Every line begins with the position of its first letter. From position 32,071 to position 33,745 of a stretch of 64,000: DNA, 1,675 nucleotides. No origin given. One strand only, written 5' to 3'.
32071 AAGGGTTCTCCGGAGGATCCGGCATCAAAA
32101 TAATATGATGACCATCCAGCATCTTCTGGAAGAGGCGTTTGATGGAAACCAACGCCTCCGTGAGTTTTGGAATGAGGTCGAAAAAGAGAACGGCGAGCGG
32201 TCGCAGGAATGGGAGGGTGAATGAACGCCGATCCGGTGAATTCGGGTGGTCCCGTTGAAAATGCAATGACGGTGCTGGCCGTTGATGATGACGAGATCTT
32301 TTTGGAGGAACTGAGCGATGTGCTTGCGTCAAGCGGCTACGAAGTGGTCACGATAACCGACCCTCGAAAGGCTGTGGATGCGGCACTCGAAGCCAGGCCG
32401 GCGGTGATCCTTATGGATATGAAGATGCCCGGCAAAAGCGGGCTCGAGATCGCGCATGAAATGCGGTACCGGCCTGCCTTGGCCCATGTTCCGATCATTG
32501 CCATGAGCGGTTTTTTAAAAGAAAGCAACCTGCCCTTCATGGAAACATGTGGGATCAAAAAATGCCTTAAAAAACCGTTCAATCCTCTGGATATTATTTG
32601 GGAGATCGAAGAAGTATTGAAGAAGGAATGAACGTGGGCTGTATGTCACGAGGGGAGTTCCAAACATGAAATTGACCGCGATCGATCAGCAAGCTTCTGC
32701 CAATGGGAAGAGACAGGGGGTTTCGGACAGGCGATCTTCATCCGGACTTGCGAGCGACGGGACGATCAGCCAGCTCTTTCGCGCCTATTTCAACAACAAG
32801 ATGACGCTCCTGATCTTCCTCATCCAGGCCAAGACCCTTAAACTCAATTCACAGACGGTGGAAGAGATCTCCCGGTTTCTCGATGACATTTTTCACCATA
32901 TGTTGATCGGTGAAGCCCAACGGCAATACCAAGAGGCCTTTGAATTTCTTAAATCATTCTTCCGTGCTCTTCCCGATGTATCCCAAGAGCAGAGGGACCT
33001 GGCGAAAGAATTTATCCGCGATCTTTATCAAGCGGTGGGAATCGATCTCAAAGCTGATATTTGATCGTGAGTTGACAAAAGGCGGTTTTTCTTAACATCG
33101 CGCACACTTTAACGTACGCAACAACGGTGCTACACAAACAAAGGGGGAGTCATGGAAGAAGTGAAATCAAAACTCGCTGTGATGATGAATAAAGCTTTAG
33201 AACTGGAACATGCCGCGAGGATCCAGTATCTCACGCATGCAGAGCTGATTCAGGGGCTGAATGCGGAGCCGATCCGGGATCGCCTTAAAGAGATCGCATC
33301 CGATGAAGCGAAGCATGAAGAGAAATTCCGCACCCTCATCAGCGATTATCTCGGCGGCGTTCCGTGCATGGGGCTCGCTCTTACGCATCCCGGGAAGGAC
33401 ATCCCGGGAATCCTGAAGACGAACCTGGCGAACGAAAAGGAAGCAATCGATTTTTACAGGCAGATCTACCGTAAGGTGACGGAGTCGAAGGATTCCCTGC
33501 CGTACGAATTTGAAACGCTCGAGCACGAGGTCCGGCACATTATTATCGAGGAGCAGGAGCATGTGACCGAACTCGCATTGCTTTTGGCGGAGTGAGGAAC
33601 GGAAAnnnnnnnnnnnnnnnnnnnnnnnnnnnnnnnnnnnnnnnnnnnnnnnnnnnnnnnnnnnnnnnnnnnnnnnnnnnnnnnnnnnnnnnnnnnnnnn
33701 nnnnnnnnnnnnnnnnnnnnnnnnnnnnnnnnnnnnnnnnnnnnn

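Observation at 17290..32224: Paralogous tiny basic Cys-rich proteins (C-x2-C-x8-9-CCG), each the first gene after a motif copy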

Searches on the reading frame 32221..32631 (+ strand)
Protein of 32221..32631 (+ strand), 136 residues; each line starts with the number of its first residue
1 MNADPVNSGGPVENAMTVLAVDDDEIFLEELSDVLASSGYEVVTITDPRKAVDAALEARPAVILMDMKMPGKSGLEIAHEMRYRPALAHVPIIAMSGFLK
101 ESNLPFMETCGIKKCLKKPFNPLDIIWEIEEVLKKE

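Call 12: search_protein_families(library=pfam, proteins=[window:32221-32631:+], max_evalue=0.01)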
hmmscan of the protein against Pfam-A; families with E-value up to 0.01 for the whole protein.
window:32221-32631:+ (136 aa): 1 family
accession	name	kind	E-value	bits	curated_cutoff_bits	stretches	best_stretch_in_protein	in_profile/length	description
PF00072.30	Response_reg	-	2e-20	73.5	30.2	1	18-126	1-107/111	Response regulator receiver domain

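Call 22: find_related_loci(query=A2, collection=genome_contigs, flank=6000)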
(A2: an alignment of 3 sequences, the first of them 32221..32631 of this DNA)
Query A2 (136 aa) in genome_contigs; peptide patterns used: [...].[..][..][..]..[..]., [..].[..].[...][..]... (x = any residue, [..] = any of these).
600 stretches matched a pattern (row limit reached: there are more); 474 encode a relative of the query (tblastn E <= 1e-3); the best 80 are kept; 80 distinct loci.
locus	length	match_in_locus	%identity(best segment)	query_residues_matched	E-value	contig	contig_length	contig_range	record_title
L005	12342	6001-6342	52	18-130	1e-31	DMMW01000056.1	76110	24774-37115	MAG TPA_asm: Elusimicrobia bacterium isolate UBA9627 contig_405, whole genome shotgun sequence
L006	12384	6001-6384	32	2-135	9e-17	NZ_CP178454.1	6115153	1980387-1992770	Anabaena azotica SJ-1 chromosome, complete genome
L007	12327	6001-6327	35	15-126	9e-17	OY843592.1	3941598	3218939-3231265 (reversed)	MAG: bacterium isolate 70215dce-3925-452b-89ef-f300e4ed0d2f genome assembly, chromosome: 1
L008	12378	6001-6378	31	8-133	1e-15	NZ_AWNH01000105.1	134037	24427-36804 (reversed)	Leptolyngbya sp. Heron Island J 86, whole genome shotgun sequence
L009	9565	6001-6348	31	18-133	1e-15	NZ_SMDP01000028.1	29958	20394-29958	Geitlerinema sp. P-1104 NODE_28, whole genome shotgun sequence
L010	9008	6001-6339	34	18-130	5e-15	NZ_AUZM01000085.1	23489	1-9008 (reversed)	Lyngbya aestuarii BL J laest3.contig.84, whole genome shotgun sequence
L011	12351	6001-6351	33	18-136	6e-15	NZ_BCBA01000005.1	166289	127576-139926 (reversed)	Pseudomonas sp. NBRC 111124, whole genome shotgun sequence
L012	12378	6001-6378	30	11-136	1e-14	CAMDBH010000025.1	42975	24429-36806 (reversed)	MAG: Klebsiella pneumoniae isolate MaH-04nov19-278 genome assembly, contig: MaH-04nov19-C1906, whole genome shotgun sequ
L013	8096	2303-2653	32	5-119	1e-14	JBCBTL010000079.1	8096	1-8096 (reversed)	MAG: Cyanobacteria bacterium J06639_1 NODE_79_length_8096_cov_3.775159, whole genome shotgun sequence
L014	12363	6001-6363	30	13-136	1e-14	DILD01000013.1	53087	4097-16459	MAG TPA_asm: Thiobacillus denitrificans isolate UBA5601 UBA5601_contig_11238, whole genome shotgun sequence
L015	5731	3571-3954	32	4-131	1e-14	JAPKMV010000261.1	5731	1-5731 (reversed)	MAG: Caldilineaceae bacterium isolate RH38 NODE_261_length_5731_cov_1.271135:GC=0.631, whole genome shotgun sequence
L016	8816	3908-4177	40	10-98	1e-14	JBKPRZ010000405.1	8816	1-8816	MAG: Myxococcota bacterium isolate GS_EKS_MAG_00035 GS_EKS_000001087288, whole genome shotgun sequence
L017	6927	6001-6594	38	18-135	2e-14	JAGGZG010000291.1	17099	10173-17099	MAG: Anaerolineae bacterium isolate AUK198 PB_MBMC_152_c_000000000477, whole genome shotgun sequence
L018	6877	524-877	33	18-133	2e-14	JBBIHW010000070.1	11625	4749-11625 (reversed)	MAG: Acidobacteriota bacterium isolate SIF170217_bin_123 NODE_5739_length_11625_cov_5.585825, whole genome shotgun seque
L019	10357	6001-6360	29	14-133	2e-14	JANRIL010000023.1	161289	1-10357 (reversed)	MAG: Cyanobacteriota bacterium isolate bins.80 k141_586318, whole genome shotgun sequence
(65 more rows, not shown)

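Call 27: find_homologous_proteins(query=A2, max_evalue=1e-10)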
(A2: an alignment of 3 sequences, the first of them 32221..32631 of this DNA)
Query A2 (3 sequences) (136 aa, profile of the alignment): 1171 proteins with E <= 1e-10 among 8000 candidates; the best 120 are listed.
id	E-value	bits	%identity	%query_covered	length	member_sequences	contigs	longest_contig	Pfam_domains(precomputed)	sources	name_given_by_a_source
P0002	4.4e-64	232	100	100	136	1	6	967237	PF00072.31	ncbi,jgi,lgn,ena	jgi:CheY-like chemotaxis protein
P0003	7.7e-63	228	46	93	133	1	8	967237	PF00072.31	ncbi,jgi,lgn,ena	jgi:CheY-like chemotaxis protein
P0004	3.0e-61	223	54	87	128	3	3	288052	PF00072.31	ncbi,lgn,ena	-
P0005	1.7e-59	217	90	100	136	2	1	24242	PF00072.31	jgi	jgi:CheY-like chemotaxis protein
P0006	1.2e-55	205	50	88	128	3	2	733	PF00072.31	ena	-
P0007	5.4e-55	203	87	90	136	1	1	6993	PF00072.31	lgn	-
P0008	8.8e-52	192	72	99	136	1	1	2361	PF00072.31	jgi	jgi:CheY-like chemotaxis protein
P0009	1.9e-51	191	50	88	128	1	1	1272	PF00072.31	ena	-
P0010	3.3e-51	190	80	74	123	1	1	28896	PF00072.31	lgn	-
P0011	5.3e-51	190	48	88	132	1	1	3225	PF00072.31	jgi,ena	-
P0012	1.4e-50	188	50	88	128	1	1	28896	PF00072.31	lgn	-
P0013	6.9e-49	183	46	90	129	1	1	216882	PF00072.31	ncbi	ncbi:MAG: response regulator [Candidatus Omnitrophota bacterium]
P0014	8.2e-49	183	46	90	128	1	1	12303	PF00072.31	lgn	-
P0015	7.9e-48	179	61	91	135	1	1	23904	PF00072.31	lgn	-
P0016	5.2e-46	174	46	86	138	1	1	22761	PF00072.31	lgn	-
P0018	9.2e-45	170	66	85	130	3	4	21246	PF00072.31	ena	-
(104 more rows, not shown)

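Call 28: find_encoding_contigs(protein=P0005, flank=6000, max_places=2)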
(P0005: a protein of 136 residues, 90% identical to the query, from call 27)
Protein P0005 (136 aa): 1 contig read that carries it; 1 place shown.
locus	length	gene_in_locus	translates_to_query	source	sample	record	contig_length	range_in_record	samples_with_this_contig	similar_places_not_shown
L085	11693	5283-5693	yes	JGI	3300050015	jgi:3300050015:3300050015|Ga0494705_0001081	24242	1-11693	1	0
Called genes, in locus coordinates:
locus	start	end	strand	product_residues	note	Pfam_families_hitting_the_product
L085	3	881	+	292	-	?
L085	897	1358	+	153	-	PF00072:Response_reg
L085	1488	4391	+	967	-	PF00072:Response_reg, PF08447:PAS_3, PF08448:PAS_4, PF08447:PAS_3, PF01590:GAF, PF13185:GAF_2, PF00512:HisKA, PF02518:HATPase_c, +3 more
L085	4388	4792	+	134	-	PF00072:Response_reg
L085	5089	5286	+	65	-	-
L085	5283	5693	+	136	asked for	PF00072:Response_reg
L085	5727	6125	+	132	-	-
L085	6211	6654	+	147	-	PF00210:Ferritin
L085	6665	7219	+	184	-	PF01965:DJ-1_PfpI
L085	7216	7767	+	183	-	PF04366:Ysc84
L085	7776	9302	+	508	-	PF00171:Aldedh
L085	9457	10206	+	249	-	-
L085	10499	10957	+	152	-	PF11154:DUF2934 (weak)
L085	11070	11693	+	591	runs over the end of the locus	PF03190:Thioredox_DsbH, PF13899:Thioredoxin_7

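Call 29: find_encoding_contigs(protein=P0010, flank=10000, max_places=2)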
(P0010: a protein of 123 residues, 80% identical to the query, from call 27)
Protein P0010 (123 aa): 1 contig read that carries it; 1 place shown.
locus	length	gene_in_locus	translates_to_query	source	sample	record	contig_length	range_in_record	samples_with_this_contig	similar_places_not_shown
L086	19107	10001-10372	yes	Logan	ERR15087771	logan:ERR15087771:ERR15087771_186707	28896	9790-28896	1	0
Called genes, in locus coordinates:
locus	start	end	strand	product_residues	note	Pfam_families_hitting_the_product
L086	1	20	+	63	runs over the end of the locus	-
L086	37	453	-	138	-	PF04892:VanZ-LLP1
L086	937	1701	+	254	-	PF00072:Response_reg, PF00165:HTH_AraC (weak), PF12833:HTH_18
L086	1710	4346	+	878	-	PF02743:dCache_1, PF00672:HAMP, PF13188:PAS_8 (faint), PF00989:PAS (weak), PF08448:PAS_4, PF13426:PAS_9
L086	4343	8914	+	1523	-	PF13493:DUF4118, PF00989:PAS (weak), PF13426:PAS_9, PF08447:PAS_3, PF01590:GAF, PF13185:GAF_2, PF00512:HisKA (weak), PF02518:HATPase_c, +2 more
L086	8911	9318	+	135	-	PF00072:Response_reg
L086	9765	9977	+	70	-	-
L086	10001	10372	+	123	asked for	PF00072:Response_reg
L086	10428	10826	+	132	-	-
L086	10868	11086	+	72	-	PF00571:CBS (weak)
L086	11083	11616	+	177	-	PF01965:DJ-1_PfpI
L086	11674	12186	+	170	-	PF04366:Ysc84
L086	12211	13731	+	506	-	PF00171:Aldedh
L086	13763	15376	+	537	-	PF00512:HisKA, PF02518:HATPase_c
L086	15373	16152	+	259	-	-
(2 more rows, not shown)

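Call 30: find_encoding_contigs(protein=P0007, flank=6000, max_places=2)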
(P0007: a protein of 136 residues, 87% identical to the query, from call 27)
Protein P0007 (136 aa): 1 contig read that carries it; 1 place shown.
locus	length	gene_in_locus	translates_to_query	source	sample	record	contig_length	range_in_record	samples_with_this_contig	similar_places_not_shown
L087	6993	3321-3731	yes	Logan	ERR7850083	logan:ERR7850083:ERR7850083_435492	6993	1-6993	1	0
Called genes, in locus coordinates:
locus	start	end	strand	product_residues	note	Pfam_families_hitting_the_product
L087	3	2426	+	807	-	?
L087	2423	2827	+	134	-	PF00072:Response_reg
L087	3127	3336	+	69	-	-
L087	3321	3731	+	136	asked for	PF00072:Response_reg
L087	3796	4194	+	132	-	-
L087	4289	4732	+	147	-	PF00210:Ferritin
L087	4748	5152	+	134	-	PF01880:Desulfoferrodox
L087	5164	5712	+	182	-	PF01965:DJ-1_PfpI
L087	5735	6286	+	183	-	PF04366:Ysc84 (weak)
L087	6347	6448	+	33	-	-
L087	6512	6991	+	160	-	?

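Call 37: find_encoding_contigs(protein=P0012, flank=6000, max_places=2)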
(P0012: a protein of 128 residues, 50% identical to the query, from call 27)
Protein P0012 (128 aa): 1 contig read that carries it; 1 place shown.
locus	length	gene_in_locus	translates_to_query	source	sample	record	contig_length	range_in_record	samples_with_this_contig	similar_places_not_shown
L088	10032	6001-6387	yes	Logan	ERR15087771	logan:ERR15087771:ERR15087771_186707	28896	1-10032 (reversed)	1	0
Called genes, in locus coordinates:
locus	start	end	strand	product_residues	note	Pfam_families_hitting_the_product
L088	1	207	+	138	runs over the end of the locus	PF04892:VanZ-LLP1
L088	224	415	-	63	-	-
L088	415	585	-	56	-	-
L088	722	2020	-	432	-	PF02558:ApbA (faint), PF03721:UDPG_MGDP_dh_N, PF00984:UDPG_MGDP_dh, PF03720:UDPG_MGDP_dh_C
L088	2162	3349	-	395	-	PF04230:PS_pyruv_trans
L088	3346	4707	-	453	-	-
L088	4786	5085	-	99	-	PF01910:Thiamine_BP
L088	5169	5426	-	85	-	-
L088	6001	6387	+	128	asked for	PF00072:Response_reg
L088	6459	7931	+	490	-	PF00672:HAMP, PF07730:HisKA_3, PF02518:HATPase_c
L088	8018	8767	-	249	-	PF00072:Response_reg, PF00196:GerE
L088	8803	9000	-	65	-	-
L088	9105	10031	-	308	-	?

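Call 59: find_encoding_contigs(protein=P0018, flank=4000, max_places=2)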
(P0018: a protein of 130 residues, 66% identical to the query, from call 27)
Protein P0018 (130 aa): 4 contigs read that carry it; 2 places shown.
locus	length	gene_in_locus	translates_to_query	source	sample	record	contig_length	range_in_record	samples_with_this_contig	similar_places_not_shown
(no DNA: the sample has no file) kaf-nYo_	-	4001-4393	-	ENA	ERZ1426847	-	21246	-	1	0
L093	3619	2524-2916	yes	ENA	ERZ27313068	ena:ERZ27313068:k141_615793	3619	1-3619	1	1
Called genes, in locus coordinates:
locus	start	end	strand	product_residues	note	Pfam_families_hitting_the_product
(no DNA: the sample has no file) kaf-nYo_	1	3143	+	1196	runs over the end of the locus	PF00176:SNF2-rel_dom, PF00270:DEAD, PF04851:ResIII, PF00271:Helicase_C, PF00512:HisKA, PF02518:HATPase_c, PF14501:HATPase_c_5 (weak)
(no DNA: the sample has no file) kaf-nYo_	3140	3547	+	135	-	PF00072:Response_reg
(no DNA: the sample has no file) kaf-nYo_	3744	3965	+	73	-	-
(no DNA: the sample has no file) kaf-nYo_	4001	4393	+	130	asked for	PF00072:Response_reg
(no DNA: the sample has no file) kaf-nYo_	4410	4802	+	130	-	-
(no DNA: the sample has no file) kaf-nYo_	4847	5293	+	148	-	PF00210:Ferritin, PF02915:Rubrerythrin (weak)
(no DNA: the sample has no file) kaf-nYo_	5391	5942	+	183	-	-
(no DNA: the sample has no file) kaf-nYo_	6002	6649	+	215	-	PF08534:Redoxin, PF00578:AhpC-TSA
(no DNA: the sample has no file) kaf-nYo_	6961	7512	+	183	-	-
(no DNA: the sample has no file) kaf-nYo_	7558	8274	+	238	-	PF00970:FAD_binding_6, PF00175:NAD_binding_1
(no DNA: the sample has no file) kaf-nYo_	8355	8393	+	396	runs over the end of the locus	PF00753:Lactamase_B (weak), PF19583:ODP, PF00258:Flavodoxin_1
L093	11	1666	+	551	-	PF00512:HisKA, PF02518:HATPase_c, PF14501:HATPase_c_5 (weak)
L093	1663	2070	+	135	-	PF00072:Response_reg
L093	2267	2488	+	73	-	-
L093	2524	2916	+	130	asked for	PF00072:Response_reg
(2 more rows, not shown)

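Call 60: find_encoding_contigs(protein=P0015, flank=4000, max_places=2)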
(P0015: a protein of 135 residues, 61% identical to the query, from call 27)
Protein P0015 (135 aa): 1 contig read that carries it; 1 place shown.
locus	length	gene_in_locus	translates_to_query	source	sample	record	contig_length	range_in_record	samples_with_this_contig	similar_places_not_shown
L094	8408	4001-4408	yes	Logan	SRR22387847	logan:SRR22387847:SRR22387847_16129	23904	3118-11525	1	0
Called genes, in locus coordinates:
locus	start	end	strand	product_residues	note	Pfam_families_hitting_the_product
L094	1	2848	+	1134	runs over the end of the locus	PF00072:Response_reg, PF00989:PAS, PF13426:PAS_9, PF01590:GAF, PF13185:GAF_2, PF01590:GAF, PF13185:GAF_2, PF00512:HisKA, +6 more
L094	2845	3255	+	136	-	PF00072:Response_reg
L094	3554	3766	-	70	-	-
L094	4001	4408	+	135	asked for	PF00072:Response_reg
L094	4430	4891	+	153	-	PF02915:Rubrerythrin (faint), PF00210:Ferritin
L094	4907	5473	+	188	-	PF01965:DJ-1_PfpI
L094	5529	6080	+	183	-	-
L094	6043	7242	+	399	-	PF01625:PMSR, PF01641:SelR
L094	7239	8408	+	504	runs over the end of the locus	PF00171:Aldedh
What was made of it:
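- Every B locus has a ferritin/rubrerythrin-like protein (calls 12, 28, 30, 60).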

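Call 61: find_encoding_contigs(protein=P0013, flank=4000, max_places=2)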
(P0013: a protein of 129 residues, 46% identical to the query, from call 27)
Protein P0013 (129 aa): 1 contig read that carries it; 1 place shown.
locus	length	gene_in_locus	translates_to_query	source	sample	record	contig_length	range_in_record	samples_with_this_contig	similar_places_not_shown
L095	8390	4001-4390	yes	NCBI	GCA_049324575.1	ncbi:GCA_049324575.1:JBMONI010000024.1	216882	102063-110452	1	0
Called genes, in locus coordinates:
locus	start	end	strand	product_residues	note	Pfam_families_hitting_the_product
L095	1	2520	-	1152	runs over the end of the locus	PF02743:dCache_1, PF00672:HAMP, PF00989:PAS, PF08448:PAS_4, PF13426:PAS_9, PF08447:PAS_3, PF08447:PAS_3, PF00512:HisKA, +5 more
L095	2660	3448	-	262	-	PF00072:Response_reg, PF00165:HTH_AraC, PF12833:HTH_18, PF00165:HTH_AraC (weak)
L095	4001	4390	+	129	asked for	PF00072:Response_reg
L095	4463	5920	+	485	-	PF00672:HAMP, PF07730:HisKA_3, PF02518:HATPase_c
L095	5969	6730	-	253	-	PF00072:Response_reg, PF00196:GerE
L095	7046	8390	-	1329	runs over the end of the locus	PF22842:Pel9A-like_beta_helix, PF13229:Beta_helix (weak), PF00041:fn3 (weak), PF16656:Pur_ac_phosph_N (weak), PF00041:fn3, PF00041:fn3, PF00041:fn3, PF16656:Pur_ac_phosph_N, +10 more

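Call 79: list_cluster_members(proteins=[P0002, P0003, P0001])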
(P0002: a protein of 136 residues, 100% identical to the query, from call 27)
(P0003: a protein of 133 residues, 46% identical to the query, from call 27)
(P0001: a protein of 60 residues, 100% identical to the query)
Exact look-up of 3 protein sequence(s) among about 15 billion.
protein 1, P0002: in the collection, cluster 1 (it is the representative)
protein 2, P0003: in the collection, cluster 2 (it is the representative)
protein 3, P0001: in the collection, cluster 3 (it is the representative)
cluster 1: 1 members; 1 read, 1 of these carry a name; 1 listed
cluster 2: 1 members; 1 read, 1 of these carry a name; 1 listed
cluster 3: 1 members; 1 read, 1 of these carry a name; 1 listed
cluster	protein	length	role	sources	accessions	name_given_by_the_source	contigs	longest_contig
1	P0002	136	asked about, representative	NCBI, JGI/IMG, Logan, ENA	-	CheY-like chemotaxis protein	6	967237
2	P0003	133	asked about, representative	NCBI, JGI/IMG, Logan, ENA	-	CheY-like chemotaxis protein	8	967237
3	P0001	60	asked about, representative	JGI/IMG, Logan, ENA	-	hypothetical protein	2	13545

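Call 89: find_encoding_contigs(protein=P0002, flank=1500, max_places=3)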
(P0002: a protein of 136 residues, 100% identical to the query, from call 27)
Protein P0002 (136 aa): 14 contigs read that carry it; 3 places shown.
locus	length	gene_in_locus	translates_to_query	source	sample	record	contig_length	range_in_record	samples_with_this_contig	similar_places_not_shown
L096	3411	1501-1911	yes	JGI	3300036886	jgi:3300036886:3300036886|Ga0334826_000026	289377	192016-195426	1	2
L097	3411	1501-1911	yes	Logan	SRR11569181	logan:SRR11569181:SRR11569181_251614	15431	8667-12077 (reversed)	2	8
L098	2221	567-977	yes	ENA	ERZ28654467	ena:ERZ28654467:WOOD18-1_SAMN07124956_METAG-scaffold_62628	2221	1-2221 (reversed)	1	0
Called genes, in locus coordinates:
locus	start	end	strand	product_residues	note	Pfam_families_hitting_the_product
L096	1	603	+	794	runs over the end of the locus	PF00072:Response_reg, PF00989:PAS (faint), PF08448:PAS_4 (faint), PF08447:PAS_3, PF00512:HisKA, PF02518:HATPase_c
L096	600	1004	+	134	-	PF00072:Response_reg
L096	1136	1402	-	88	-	-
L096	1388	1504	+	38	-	-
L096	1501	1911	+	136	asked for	PF00072:Response_reg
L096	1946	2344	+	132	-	-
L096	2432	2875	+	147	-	PF02915:Rubrerythrin (faint), PF00210:Ferritin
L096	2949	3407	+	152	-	PF01965:DJ-1_PfpI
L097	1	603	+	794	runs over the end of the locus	PF00072:Response_reg, PF00989:PAS (faint), PF08448:PAS_4 (faint), PF08447:PAS_3, PF00512:HisKA, PF02518:HATPase_c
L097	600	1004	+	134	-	PF00072:Response_reg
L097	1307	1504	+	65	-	-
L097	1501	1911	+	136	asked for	PF00072:Response_reg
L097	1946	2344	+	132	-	-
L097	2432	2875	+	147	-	PF02915:Rubrerythrin (faint), PF00210:Ferritin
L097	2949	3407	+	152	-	PF01965:DJ-1_PfpI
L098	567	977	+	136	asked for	PF00072:Response_reg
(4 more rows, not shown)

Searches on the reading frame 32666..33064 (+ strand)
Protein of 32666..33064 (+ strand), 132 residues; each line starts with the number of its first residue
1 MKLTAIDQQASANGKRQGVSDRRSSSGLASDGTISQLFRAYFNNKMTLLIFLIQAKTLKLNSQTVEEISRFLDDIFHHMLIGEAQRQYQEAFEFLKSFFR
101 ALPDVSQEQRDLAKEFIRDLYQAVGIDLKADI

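Call 12: search_protein_families(library=pfam, proteins=[window:32666-33064:+], max_evalue=0.01)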
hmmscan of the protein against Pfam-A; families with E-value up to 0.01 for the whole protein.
window:32666-33064:+ (132 aa): 0 families

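Call 66: search_protein_families(library=ncbifam, proteins=[window:32666-33064:+], max_evalue=0.01)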
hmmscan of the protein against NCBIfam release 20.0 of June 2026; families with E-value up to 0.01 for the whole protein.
window:32666-33064:+ (132 aa): 0 families

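Call 87: search_solved_structures(query=A11, max_evalue=1)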
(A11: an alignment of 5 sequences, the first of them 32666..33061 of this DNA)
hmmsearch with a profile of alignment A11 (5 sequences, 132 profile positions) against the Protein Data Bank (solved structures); distinct sequences matched with E-value up to 1: 6.
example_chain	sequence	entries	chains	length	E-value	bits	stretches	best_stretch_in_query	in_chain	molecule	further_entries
2gts_A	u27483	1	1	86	0.15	15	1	69-120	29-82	hypothetical protein HP0062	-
3fx7_A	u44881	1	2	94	0.18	14.8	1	69-120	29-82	Putative uncharacterized protein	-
6s6b_A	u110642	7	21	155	0.3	14.1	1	86-123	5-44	CRISPR-associated protein, Cmr5 family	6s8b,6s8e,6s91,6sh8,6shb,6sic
7pkw_A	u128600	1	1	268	0.43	13.6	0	68-110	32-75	Putative transfer protein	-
8s7l_A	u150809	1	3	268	0.45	13.5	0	68-110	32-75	Putative transfer protein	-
6zgn_A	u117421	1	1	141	0.76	12.8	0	68-110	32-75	Putative transfer protein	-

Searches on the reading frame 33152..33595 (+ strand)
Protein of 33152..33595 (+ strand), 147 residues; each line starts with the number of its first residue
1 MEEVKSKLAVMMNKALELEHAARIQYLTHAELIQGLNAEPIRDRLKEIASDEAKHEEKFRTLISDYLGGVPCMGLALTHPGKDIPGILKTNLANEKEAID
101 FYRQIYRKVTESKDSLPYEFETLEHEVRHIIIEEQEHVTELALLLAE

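Call 12: search_protein_families(library=pfam, proteins=[window:33152-33595:+], max_evalue=0.01)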
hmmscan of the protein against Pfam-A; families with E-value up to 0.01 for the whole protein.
window:33152-33595:+ (147 aa): 4 families
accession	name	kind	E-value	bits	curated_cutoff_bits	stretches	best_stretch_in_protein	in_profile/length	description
PF00210.30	Ferritin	-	2e-12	47.7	24.5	1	12-145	4-136/142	Ferritin-like domain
PF02915.23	Rubrerythrin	-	2.4e-05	25.2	22.8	1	13-63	4-53/137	Rubrerythrin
PF13668.12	Ferritin_2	-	0.00035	21.1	24.7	1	11-116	5-115/138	Ferritin-like domain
PF12902.13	Ferritin-like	-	0.0035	17.7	22.3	0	13-92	2-82/221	Ferritin-like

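Call 66: search_protein_families(library=ncbifam, proteins=[window:33152-33595:+], max_evalue=0.01)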
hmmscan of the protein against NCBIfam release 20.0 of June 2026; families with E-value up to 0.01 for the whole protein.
window:33152-33595:+ (147 aa): 3 families
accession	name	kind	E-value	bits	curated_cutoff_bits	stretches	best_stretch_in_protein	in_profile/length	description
TIGR00754.1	bfr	equivalog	0.00012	22.1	125.55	1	8-138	7-131/157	bacterioferritin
NF040955.1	Arch_DPS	equivalog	0.00029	20.5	250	0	70-137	91-151/177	DNA protection during starvation protein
NF009990.0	PRK13456.1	equivalog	0.00083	19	158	0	71-129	97-156/188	DNA protection protein DPS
